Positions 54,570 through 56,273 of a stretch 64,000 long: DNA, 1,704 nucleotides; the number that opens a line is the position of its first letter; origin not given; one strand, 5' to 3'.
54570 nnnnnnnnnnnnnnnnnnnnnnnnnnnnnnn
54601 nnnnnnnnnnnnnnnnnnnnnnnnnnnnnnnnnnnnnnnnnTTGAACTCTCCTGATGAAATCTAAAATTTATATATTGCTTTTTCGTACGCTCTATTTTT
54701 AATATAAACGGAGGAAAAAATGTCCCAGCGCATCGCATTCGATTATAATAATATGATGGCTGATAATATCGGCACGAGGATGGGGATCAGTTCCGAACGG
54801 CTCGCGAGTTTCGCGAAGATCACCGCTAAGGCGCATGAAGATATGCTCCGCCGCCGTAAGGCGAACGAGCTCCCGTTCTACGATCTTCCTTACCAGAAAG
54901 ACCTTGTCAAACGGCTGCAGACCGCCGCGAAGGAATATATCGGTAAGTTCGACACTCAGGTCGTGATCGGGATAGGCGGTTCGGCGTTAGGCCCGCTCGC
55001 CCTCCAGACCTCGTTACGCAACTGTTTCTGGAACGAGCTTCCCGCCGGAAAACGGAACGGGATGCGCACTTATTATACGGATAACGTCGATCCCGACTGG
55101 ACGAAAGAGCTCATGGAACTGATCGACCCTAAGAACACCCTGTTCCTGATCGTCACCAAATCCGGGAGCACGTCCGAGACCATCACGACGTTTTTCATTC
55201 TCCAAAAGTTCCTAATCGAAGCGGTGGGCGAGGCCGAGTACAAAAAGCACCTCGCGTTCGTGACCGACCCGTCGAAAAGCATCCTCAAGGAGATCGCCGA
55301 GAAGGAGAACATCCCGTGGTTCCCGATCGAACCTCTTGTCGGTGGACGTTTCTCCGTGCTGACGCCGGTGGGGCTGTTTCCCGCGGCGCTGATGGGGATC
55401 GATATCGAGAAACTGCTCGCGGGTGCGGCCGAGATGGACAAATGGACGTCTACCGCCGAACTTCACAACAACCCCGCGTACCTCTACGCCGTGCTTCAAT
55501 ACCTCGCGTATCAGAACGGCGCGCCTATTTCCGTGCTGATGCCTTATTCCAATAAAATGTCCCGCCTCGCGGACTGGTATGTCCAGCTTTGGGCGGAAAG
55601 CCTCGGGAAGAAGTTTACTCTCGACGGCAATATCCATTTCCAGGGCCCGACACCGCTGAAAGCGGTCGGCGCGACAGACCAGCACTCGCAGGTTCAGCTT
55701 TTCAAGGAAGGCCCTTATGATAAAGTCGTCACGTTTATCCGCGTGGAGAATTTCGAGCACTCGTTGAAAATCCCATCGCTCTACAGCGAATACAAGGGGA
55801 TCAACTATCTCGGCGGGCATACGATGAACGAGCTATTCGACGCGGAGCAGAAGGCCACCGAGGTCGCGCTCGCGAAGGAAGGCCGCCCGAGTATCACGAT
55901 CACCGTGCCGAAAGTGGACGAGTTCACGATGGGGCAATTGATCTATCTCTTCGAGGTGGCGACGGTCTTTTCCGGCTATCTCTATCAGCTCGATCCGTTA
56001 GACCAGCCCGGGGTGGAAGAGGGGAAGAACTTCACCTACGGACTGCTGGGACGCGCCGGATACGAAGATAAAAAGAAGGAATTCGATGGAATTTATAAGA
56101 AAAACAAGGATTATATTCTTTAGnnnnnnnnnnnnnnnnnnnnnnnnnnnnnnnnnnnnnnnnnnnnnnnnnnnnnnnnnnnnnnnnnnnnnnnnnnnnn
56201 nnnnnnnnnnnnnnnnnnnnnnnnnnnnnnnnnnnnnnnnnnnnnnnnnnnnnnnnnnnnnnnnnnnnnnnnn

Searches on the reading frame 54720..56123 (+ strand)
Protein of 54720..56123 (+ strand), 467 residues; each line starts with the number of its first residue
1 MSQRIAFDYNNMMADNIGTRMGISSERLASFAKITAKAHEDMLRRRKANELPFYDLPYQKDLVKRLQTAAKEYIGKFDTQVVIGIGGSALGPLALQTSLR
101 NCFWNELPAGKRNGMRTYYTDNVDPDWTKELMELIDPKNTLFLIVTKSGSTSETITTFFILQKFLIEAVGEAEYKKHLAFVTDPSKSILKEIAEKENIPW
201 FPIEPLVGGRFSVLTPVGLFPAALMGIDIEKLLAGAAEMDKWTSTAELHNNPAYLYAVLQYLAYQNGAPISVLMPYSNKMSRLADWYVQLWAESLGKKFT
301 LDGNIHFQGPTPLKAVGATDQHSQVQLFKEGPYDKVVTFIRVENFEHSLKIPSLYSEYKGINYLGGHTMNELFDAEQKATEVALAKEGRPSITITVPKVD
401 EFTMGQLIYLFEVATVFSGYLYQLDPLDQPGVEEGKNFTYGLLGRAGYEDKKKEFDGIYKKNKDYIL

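Call 17: find_encoding_contigs(protein=window:54720-56123:+, flank=3000, max_places=6)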
Protein window:54720-56123:+ (467 aa): 2 contigs read that carry it; 1 place shown.
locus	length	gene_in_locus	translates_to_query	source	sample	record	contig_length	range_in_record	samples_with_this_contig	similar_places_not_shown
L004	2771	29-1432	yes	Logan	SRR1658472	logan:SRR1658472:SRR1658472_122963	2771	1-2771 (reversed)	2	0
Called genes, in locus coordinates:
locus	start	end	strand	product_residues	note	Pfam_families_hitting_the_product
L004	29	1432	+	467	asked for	PF00342:PGI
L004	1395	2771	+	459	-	?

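Call 30: find_related_loci(query=window:54720-56123:+, collection=genome_contigs, flank=10000)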
Query window:54720-56123:+ (467 aa) in genome_contigs; peptide patterns used: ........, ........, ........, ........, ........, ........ (x = any residue, [..] = any of these).
41 stretches matched a pattern; 3 encode a relative of the query (tblastn E <= 1e-3); 3 distinct loci.
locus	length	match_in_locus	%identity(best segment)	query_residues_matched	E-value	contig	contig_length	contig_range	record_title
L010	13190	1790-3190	85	1-467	0e+0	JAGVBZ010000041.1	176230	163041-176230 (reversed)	MAG: Brevinematales bacterium isolate DeMMO6_14 c_000000047216, whole genome shotgun sequence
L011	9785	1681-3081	85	1-467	0e+0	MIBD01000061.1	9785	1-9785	MAG: Spirochaetes bacterium GWF1_49_6 gwf1_scaffold_2360, whole genome shotgun sequence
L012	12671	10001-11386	44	4-467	4e-116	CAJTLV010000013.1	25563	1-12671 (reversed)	MAG TPA_asm: uncultured Christensenella sp. isolate MGBC100320 genome assembly, contig: MGBC100320.13, whole genome shot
